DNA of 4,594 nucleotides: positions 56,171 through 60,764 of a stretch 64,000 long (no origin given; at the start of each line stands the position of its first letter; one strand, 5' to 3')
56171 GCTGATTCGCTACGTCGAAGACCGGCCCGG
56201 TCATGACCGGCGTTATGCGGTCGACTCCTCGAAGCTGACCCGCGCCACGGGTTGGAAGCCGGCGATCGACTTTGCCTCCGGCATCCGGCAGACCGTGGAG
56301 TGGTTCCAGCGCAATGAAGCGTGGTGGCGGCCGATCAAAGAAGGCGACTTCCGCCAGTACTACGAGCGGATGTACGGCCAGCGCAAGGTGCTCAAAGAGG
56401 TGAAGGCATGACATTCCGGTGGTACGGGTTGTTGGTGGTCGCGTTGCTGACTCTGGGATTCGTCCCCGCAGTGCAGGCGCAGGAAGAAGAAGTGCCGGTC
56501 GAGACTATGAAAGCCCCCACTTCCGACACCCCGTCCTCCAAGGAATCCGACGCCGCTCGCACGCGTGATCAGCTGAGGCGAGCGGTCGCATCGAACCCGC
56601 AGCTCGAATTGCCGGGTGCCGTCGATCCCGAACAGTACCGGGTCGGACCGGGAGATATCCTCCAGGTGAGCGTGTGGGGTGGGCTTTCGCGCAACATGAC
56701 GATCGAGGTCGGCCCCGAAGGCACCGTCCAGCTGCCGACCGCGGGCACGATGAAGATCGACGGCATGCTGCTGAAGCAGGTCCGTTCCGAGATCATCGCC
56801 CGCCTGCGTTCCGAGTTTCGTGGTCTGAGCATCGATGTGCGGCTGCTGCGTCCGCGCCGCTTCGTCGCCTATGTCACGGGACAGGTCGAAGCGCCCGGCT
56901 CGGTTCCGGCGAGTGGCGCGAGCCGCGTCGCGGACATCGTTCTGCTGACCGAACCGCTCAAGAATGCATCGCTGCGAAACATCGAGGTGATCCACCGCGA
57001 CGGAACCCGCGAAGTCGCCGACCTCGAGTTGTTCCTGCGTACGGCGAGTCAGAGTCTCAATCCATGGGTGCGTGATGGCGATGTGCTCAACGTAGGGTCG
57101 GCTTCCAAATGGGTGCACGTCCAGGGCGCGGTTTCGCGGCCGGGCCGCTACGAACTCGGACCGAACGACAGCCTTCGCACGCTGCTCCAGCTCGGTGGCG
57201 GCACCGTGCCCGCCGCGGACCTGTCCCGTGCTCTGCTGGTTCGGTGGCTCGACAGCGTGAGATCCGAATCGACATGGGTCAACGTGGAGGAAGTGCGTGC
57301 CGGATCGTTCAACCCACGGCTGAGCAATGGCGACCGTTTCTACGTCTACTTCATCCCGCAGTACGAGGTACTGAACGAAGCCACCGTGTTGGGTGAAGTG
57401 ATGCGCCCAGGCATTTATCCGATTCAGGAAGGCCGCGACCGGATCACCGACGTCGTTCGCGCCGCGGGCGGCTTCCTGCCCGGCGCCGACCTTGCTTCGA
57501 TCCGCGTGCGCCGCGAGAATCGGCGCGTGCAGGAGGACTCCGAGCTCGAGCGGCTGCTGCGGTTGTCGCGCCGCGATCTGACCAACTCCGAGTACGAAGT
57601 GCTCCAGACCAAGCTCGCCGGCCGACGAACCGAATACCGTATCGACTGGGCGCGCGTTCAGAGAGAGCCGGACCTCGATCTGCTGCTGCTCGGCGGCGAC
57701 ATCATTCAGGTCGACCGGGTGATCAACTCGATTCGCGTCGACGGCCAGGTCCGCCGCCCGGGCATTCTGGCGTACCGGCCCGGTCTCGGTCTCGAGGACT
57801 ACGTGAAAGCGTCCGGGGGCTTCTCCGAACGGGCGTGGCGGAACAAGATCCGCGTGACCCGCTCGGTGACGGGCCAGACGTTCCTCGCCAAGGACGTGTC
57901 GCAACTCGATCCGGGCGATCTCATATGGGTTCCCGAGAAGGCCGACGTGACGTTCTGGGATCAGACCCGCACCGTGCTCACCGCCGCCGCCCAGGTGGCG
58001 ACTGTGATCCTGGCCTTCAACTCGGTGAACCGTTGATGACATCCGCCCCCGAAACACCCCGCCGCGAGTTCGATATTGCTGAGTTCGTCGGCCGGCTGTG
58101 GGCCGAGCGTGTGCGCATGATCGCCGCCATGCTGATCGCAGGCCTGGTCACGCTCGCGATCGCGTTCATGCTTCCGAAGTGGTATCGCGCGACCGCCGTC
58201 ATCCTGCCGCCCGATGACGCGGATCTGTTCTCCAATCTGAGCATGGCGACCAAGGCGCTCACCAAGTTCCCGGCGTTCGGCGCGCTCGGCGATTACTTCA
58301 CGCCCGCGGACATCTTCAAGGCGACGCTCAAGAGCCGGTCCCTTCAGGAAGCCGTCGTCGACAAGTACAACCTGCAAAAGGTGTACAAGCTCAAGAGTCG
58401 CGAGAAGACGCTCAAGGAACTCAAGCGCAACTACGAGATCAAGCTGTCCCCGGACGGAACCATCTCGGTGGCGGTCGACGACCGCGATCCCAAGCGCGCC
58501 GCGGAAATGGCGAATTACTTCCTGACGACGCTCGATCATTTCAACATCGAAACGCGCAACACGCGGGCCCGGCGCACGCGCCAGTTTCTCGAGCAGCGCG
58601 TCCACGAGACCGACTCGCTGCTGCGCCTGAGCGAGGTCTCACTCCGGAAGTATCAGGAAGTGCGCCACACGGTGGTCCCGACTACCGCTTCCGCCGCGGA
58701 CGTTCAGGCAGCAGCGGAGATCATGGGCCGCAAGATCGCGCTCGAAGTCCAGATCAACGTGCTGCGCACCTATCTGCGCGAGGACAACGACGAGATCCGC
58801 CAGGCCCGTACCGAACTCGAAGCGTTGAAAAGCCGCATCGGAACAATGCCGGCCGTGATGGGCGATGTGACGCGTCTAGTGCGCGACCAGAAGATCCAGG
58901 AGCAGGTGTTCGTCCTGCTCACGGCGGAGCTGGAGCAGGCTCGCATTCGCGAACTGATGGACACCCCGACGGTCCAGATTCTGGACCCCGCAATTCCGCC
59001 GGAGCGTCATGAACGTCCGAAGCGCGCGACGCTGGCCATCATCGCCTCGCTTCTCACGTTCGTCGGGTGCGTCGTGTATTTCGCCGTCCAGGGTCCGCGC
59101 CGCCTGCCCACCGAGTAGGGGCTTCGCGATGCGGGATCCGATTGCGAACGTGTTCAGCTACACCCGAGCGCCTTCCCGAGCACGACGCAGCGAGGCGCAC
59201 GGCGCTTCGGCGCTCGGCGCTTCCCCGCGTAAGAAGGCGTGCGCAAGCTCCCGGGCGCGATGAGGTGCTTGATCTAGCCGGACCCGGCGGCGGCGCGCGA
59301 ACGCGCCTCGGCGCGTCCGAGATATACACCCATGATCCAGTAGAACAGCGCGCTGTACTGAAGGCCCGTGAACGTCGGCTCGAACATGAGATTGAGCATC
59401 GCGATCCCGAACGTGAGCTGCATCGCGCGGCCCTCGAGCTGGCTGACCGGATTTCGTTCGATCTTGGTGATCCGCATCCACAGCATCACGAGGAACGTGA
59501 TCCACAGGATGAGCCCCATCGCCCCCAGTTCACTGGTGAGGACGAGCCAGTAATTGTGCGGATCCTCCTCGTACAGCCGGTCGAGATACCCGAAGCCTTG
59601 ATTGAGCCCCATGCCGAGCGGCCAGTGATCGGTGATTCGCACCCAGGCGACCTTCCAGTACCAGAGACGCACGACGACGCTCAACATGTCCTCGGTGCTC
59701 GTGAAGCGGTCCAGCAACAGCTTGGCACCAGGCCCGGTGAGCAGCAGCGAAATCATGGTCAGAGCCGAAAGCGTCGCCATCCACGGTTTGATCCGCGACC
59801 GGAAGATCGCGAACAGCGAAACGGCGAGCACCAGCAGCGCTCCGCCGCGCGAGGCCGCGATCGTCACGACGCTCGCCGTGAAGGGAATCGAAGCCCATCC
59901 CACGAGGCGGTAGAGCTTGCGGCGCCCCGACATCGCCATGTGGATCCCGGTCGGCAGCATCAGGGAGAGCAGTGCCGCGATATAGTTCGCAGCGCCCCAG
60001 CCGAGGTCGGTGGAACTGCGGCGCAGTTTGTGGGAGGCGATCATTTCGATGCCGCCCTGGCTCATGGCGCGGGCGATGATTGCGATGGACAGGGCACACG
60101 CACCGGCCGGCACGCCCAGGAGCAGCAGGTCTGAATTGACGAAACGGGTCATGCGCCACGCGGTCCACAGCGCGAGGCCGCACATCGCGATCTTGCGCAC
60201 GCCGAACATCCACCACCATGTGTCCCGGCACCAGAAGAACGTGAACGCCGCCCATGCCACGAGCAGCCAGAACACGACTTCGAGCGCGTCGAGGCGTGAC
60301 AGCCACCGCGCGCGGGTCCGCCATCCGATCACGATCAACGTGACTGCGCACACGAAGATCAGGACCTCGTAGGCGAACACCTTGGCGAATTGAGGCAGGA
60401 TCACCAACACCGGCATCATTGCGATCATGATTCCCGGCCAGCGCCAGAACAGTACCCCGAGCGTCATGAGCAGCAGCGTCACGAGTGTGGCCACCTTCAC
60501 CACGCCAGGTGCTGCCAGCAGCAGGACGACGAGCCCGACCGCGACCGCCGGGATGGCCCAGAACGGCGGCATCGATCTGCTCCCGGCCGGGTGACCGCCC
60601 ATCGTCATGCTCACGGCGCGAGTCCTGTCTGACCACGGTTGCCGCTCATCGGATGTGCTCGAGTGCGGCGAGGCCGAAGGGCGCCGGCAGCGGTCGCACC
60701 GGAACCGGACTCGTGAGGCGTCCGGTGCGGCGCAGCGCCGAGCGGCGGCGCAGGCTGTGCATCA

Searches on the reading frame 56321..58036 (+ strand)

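Call 86: search_protein_families(library=pfam, proteins=[window:56321-58036:+], max_evalue=0.0001)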
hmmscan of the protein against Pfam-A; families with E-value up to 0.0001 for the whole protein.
window:56321-58036:+ (571 aa): 3 families
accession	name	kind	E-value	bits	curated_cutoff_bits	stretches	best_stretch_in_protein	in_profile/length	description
PF10531.15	SLBB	-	2.1e-29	101.6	27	2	471-518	2-48/55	SLBB domain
PF22461.2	SLBB_2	-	1.5e-22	79.9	27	1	354-464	3-79/79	SLBB domain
PF02563.21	Poly_export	-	2.9e-16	59.8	28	1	102-175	3-76/77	Polysaccharide biosynthesis/export protein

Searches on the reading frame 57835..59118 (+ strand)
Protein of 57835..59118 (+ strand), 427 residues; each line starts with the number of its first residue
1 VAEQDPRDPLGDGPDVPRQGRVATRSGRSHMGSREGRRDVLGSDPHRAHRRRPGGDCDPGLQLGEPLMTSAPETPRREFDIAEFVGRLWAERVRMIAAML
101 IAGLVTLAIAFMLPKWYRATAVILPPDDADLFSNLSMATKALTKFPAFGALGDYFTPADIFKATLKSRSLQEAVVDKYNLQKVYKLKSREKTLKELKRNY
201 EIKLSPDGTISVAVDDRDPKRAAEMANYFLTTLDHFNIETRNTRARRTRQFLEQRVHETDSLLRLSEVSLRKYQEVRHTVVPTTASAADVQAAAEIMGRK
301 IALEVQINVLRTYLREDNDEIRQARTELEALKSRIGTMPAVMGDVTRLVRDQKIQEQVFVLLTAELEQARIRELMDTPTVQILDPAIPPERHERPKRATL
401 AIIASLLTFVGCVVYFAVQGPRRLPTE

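Call 86: search_protein_families(library=pfam, proteins=[window:57835-59118:+], max_evalue=0.0001)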
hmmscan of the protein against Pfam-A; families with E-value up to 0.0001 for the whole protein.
window:57835-59118:+ (427 aa): 2 families
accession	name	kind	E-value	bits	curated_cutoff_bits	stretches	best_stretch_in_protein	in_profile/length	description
PF02706.20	Wzz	-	1.3e-12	48.3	25.5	1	78-177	2-90/91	Chain length determinant protein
PF13807.11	GNVR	-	1.1e-05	25.7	27.7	1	346-415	7-76/82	G-rich domain on putative tyrosine kinase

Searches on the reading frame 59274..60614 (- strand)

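Call 86: search_protein_families(library=pfam, proteins=[window:59274-60614:-], max_evalue=0.0001)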
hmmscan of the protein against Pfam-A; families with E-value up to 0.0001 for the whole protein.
window:59274-60614:- (446 aa): 1 family
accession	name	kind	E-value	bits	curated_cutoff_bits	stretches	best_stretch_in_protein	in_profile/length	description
PF04932.20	Wzy_C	-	1.3e-07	31.9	31.7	1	247-372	7-149/149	O-Antigen ligase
